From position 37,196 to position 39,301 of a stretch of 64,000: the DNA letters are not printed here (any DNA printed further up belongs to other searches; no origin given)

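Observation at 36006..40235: EcfG-promoter-driven module: transglutaminase-like / ABCD-type ABC transporter / transglutaminase-like, function unknown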

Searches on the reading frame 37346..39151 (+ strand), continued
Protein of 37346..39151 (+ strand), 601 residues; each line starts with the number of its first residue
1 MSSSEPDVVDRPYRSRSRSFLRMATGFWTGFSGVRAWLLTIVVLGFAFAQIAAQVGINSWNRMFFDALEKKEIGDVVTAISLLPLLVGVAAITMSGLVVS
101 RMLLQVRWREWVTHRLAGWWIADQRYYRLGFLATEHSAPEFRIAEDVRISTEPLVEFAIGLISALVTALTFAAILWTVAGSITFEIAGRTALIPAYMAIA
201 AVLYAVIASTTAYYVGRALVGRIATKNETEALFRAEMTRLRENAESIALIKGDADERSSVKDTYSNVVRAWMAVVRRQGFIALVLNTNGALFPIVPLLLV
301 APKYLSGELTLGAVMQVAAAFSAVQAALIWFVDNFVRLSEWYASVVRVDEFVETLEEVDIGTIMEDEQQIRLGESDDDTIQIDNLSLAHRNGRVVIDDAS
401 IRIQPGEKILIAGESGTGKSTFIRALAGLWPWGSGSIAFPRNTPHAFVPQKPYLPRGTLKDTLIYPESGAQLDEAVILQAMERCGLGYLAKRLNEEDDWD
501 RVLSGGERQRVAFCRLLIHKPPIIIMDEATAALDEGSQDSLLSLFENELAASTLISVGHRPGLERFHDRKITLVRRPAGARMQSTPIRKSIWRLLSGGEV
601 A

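Call 58: get_annotated_region(hit=H22, flank=5000)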
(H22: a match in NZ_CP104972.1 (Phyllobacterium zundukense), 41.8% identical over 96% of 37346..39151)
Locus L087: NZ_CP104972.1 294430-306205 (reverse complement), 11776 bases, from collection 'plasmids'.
description: Phyllobacterium zundukense strain A18/3m plasmid p_unnamed1, complete sequence
organism: Phyllobacterium zundukense (NCBI taxid 1867719)
taxonomy: Bacteria; Pseudomonadota; Alphaproteobacteria; Hyphomicrobiales; Phyllobacteriaceae; Phyllobacterium; Phyllobacterium zundukense
host: -; source: Vicia costata,cell culture,root nodule; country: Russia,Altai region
typing (MOB-suite, as given by PLSDB): non-mobilizable
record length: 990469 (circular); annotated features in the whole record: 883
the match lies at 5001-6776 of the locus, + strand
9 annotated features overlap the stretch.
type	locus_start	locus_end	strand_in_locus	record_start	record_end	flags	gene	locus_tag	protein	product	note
CDS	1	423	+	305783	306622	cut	-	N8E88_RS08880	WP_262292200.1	transporter substrate-binding domain-containing protein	-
CDS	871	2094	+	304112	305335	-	repA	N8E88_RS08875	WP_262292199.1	plasmid partitioning protein RepA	-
CDS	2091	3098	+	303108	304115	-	repB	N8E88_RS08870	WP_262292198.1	plasmid partitioning protein RepB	-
CDS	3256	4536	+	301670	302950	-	repC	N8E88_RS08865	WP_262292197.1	plasmid replication protein RepC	-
CDS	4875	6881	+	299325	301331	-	-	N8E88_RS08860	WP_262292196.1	ABC transporter ATP-binding protein/permease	-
CDS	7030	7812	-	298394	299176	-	-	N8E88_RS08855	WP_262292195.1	endonuclease/exonuclease/phosphatase family protein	-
CDS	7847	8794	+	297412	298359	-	-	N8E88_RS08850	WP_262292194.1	UPF0104 family protein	-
CDS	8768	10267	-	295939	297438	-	-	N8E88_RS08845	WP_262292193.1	phospholipase D-like domain-containing protein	-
CDS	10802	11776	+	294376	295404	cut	-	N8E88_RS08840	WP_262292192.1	substrate-binding domain-containing protein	-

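Call 79: get_annotated_region(hit=H8, flank=5000)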
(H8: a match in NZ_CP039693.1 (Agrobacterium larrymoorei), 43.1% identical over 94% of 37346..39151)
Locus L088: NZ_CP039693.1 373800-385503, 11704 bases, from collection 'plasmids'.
description: Agrobacterium larrymoorei strain CFBP5473 plasmid pAlCFBP5473, complete sequence
organism: Agrobacterium larrymoorei (NCBI taxid 160699)
taxonomy: Bacteria; Pseudomonadota; Alphaproteobacteria; Hyphomicrobiales; Rhizobiaceae; Agrobacterium; Agrobacterium larrymoorei
host: -; source: -; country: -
typing (MOB-suite, as given by PLSDB): conjugative; relaxase MOBP,MOBQ; mating-pair formation MPF_T
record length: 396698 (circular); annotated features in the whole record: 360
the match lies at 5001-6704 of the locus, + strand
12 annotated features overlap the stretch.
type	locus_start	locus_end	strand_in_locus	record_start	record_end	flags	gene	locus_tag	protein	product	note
CDS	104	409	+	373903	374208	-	-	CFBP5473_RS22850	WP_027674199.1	hypothetical protein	-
CDS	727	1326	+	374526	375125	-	-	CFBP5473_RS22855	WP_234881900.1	transglutaminase-like cysteine peptidase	-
CDS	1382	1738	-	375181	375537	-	-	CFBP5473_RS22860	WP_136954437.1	hypothetical protein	-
CDS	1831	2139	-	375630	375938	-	-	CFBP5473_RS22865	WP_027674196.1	hypothetical protein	-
CDS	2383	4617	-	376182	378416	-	-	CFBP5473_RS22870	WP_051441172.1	methyl-accepting chemotaxis protein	GO:0007165 - signal transduction [Evidence IEA]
CDS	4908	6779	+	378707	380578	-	-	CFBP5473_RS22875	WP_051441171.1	ABC transporter ATP-binding protein/permease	-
CDS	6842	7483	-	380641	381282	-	-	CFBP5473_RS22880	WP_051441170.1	BA14K family protein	-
CDS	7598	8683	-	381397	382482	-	-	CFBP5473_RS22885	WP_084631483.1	YihY/virulence factor BrkB family protein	-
CDS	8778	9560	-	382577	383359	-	-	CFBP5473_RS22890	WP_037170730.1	EAL domain-containing protein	-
CDS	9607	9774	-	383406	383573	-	-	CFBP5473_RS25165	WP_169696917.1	hypothetical protein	-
CDS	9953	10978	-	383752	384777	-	-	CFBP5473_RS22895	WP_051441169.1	GlxA family transcriptional regulator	-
CDS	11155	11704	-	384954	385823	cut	-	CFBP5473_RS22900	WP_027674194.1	sugar phosphate isomerase/epimerase family protein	-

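Call 80: get_annotated_region(hit=H13, flank=5000)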
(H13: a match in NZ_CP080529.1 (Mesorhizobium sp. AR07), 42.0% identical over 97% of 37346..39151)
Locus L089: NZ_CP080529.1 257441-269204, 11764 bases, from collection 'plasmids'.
description: Mesorhizobium sp. AR07 plasmid pMspAR07a, complete sequence
organism: Mesorhizobium sp. AR07 (NCBI taxid 2865838)
taxonomy: Bacteria; Pseudomonadota; Alphaproteobacteria; Hyphomicrobiales; Phyllobacteriaceae; Mesorhizobium; Mesorhizobium sp. AR07
host: -; source: Oxytropis sp.,Cell culture,root nodule; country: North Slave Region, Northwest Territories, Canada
typing (MOB-suite, as given by PLSDB): non-mobilizable
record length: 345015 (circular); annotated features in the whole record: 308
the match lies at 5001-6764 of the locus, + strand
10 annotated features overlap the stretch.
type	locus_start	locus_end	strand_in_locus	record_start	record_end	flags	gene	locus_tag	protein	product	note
CDS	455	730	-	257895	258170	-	-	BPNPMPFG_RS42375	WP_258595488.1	hypothetical protein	-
CDS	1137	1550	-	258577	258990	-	-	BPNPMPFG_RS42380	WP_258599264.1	curlin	-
CDS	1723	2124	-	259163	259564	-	csgH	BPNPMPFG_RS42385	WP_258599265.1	curli-like amyloid fiber formation chaperone CsgH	-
CDS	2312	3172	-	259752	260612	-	-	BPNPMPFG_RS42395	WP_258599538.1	SDR family NAD(P)-dependent oxidoreductase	-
CDS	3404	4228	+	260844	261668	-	-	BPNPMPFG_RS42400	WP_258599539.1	Ku protein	GO:0006303 - double-strand break repair via nonhomologous end joining [Evidence IEA]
CDS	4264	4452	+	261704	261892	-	-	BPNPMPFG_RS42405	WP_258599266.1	helix-turn-helix domain-containing protein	-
CDS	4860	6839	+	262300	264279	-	-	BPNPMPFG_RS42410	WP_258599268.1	ABC transporter ATP-binding protein/permease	-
CDS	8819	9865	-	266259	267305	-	-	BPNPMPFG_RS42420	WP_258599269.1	glutathione synthetase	GO:0006750 - glutathione biosynthetic process [Evidence IEA]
CDS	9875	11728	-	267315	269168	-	-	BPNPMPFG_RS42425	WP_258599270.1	flavohemoglobin expression-modulating QEGLA motif protein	-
CDS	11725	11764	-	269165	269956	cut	-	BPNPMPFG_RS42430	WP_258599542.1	N-formylglutamate amidohydrolase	-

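Call 81: get_annotated_region(hit=H11, flank=5000)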
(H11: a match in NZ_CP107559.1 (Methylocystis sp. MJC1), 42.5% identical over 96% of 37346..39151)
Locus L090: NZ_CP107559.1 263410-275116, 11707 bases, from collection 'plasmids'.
description: Methylocystis sp. MJC1 plasmid unnamed1, complete sequence
organism: Methylocystis sp. MJC1 (NCBI taxid 2654282)
taxonomy: Bacteria; Pseudomonadota; Alphaproteobacteria; Hyphomicrobiales; Methylocystaceae; Methylocystis; Methylocystis sp. MJC1
host: -; source: whole organism,Alpine Peat Bogs; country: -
typing (MOB-suite, as given by PLSDB): non-mobilizable
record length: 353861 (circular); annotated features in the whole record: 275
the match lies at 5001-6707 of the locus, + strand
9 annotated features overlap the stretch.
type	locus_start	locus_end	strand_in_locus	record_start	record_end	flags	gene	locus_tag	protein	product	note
CDS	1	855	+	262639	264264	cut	-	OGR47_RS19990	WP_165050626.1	ISL3 family transposase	-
CDS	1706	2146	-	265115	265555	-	lysM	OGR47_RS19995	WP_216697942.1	peptidoglycan-binding protein LysM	-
CDS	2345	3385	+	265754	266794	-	-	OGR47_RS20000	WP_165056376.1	IS110 family transposase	-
CDS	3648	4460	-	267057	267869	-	-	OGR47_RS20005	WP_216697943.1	IS5 family transposase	-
CDS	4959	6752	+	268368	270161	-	-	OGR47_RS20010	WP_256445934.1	ABC transporter ATP-binding protein/permease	-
CDS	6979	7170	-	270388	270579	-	-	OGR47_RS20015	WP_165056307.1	CsbD family protein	-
CDS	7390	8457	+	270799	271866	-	-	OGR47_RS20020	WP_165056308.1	AI-2E family transporter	GO:1905887 - autoinducer AI-2 transmembrane transport [Evidence IEA]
CDS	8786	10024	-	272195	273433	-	-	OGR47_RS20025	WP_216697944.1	IS701 family transposase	-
CDS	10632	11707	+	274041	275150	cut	-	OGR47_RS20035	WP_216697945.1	IS110 family transposase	-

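Call 86: find_encoding_contigs(protein=P0027, flank=8000, max_places=1)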
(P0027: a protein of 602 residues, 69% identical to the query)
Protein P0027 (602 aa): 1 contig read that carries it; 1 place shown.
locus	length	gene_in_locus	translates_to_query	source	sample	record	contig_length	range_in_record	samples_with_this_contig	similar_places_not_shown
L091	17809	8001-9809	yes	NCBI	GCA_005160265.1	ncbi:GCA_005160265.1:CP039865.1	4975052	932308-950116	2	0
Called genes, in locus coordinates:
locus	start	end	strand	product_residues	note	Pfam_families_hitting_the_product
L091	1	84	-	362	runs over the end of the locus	PF09663:Amido_AtzD_TrzD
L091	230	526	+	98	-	PF00830:Ribosomal_L28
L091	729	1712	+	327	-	PF04280:Tim44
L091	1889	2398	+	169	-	PF00583:Acetyltransf_1, PF13508:Acetyltransf_7 (weak), PF08445:FR47 (weak)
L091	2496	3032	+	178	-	PF00719:Pyrophosphatase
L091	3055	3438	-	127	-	PF00072:Response_reg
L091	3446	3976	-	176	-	PF00156:Pribosyltran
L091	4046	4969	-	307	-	PF13717:Zn_ribbon_4, PF13719:Zn_ribbon_5, PF11906:DUF3426 (faint)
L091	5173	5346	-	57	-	PF07043:DUF1328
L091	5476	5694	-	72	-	-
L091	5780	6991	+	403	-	PF00989:PAS, PF13188:PAS_8 (faint), PF08448:PAS_4, PF13426:PAS_9, PF08447:PAS_3, PF07536:HWE_HK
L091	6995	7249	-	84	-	-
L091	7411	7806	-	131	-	PF05239:PRC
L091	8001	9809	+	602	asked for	PF05992:SbmA_BacA, PF06472:ABC_membrane_2, PF00005:ABC_tran, PF13191:AAA_16 (weak)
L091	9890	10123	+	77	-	-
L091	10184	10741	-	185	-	PF04542:Sigma70_r2, PF22029:PhyR_sigma2, PF07638:Sigma70_ECF (weak), PF08281:Sigma70_r4_2, PF04545:Sigma70_r4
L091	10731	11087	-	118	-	PF18557:NepR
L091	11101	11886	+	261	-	PF22029:PhyR_sigma2, PF08281:Sigma70_r4_2 (weak), PF22233:PhyR_sigma-like, PF00072:Response_reg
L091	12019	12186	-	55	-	-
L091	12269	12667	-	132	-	-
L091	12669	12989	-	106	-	PF19029:DUF883_C (weak)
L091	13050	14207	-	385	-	PF01594:AI-2E_transport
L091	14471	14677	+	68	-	-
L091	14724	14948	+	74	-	-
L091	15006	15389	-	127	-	PF00072:Response_reg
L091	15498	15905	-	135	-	-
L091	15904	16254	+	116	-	-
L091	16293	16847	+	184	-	-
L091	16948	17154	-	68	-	-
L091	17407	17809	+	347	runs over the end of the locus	PF08379:Bact_transglu_N, PF01841:Transglut_core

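Call 87: find_encoding_contigs(protein=P0055, flank=8000, max_places=1)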
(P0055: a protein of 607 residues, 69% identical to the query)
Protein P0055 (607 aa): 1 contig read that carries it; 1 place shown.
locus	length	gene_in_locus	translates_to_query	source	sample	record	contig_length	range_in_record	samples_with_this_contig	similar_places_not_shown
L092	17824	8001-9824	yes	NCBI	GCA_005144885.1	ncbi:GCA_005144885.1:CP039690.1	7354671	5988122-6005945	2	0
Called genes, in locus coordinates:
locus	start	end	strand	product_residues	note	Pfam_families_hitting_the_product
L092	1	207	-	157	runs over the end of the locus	-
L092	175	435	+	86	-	PF09954:DUF2188 (weak)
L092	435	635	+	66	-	-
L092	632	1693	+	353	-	PF00781:DAGK_cat, PF19279:YegS_C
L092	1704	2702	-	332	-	PF02358:Trehalose_PPase, PF08282:Hydrolase_3 (faint)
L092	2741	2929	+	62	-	-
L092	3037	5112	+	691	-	PF00580:UvrD-helicase, PF13245:AAA_19, PF13604:AAA_30 (faint), PF01443:Viral_helicase1 (faint), PF13361:UvrD_C, PF13538:UvrD_C_2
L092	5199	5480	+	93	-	-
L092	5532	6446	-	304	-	PF01841:Transglut_core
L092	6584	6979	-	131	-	PF05239:PRC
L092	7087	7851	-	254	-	PF00027:cNMP_binding, PF13545:HTH_Crp_2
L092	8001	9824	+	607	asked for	PF05992:SbmA_BacA, PF06472:ABC_membrane_2, PF00005:ABC_tran, PF13191:AAA_16 (weak)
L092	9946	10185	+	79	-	-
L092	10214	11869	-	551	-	PF07568:HisKA_2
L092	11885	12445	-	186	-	PF04542:Sigma70_r2, PF22029:PhyR_sigma2, PF07638:Sigma70_ECF (weak), PF08281:Sigma70_r4_2, PF04545:Sigma70_r4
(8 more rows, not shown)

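Call 106: search_protein_families(library=pfam, proteins=[L001:7539-8297:-, L012:11894-12172:+, L091:9890-10123:+], max_evalue=0.01)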
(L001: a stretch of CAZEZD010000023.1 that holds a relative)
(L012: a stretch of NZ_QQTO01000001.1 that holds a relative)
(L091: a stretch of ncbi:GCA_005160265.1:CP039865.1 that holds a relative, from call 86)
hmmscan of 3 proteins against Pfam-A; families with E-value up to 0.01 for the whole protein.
L001:7539-8297:- (252 aa): 2 families
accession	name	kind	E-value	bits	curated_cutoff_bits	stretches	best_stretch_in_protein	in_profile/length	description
PF00027.35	cNMP_binding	-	8.4e-15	55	27.5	1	45-128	2-86/89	Cyclic nucleotide-binding domain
PF13545.12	HTH_Crp_2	-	9.2e-10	38.8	27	1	163-232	1-64/70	Crp-like helix-turn-helix domain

L012:11894-12172:+ (92 aa): 0 families

L091:9890-10123:+ (77 aa): 0 families

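Call 107: search_protein_families(library=padloc, proteins=[window:37346-39151:+], max_evalue=0.001)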
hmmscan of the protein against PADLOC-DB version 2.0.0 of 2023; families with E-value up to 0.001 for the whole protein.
window:37346-39151:+ (601 aa): 2 families
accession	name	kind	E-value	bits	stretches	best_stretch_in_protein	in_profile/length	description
PDLC04135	mad3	-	6.8e-20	69.9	1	502-573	263-337/374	mads_3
PDLC04140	mad8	-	4.3e-06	24.5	1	390-427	11-48/314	mads_8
